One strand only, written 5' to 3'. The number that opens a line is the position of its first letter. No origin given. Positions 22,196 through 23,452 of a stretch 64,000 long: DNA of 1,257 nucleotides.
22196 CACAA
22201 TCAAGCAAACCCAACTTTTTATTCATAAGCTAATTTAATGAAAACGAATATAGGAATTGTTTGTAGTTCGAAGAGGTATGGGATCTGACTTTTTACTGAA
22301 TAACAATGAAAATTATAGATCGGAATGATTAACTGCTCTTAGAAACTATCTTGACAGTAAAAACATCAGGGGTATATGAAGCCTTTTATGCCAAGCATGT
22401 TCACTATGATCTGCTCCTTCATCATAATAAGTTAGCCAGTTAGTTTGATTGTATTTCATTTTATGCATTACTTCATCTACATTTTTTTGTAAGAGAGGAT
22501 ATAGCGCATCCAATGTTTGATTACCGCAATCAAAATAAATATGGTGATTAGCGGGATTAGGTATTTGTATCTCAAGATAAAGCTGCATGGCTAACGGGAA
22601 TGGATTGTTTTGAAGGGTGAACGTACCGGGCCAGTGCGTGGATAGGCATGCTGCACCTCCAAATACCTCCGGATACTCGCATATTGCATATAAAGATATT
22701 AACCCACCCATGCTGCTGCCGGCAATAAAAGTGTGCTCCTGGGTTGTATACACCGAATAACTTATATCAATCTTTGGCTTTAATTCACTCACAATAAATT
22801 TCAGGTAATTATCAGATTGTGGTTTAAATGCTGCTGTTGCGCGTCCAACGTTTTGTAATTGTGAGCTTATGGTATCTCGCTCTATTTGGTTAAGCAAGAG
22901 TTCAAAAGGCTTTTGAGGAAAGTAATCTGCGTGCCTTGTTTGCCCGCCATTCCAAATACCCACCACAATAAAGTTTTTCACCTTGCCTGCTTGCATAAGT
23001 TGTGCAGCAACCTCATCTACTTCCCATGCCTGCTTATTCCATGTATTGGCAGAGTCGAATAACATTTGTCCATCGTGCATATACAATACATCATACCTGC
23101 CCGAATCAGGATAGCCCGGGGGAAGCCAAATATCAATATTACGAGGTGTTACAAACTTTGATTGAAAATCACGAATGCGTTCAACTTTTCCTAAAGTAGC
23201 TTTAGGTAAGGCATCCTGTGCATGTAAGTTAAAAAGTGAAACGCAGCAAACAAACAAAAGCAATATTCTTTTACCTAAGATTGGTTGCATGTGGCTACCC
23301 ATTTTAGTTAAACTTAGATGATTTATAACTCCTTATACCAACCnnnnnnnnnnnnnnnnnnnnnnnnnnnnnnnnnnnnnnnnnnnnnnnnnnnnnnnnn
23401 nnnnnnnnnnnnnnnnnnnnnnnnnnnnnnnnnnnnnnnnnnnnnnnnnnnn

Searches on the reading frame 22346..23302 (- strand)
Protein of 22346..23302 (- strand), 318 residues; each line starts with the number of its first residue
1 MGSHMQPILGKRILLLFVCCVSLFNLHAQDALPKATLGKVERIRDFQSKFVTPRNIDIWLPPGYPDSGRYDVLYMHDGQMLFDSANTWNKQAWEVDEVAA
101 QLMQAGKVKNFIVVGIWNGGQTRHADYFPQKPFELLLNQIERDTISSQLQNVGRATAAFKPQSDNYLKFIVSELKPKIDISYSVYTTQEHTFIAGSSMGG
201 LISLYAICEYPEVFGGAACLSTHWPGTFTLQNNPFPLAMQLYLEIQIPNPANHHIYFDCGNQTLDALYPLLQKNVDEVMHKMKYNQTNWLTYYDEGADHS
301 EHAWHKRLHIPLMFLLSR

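Call 65: search_protein_families(library=pfam, proteins=[window:22346-23302:-], max_evalue=0.001)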
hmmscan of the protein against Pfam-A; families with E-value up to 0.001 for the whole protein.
window:22346-23302:- (318 aa): 3 families
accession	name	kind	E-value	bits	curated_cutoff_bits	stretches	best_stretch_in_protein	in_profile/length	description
PF00756.26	Esterase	-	2.5e-27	96.7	22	1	53-308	7-244/251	Putative esterase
PF02230.22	Abhydrolase_2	-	9.8e-05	22.7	23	1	166-240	82-156/217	Phospholipase/Carboxylesterase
PF00561.26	Abhydrolase_1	-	0.00014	22.1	25.8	0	188-255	68-140/245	alpha/beta hydrolase fold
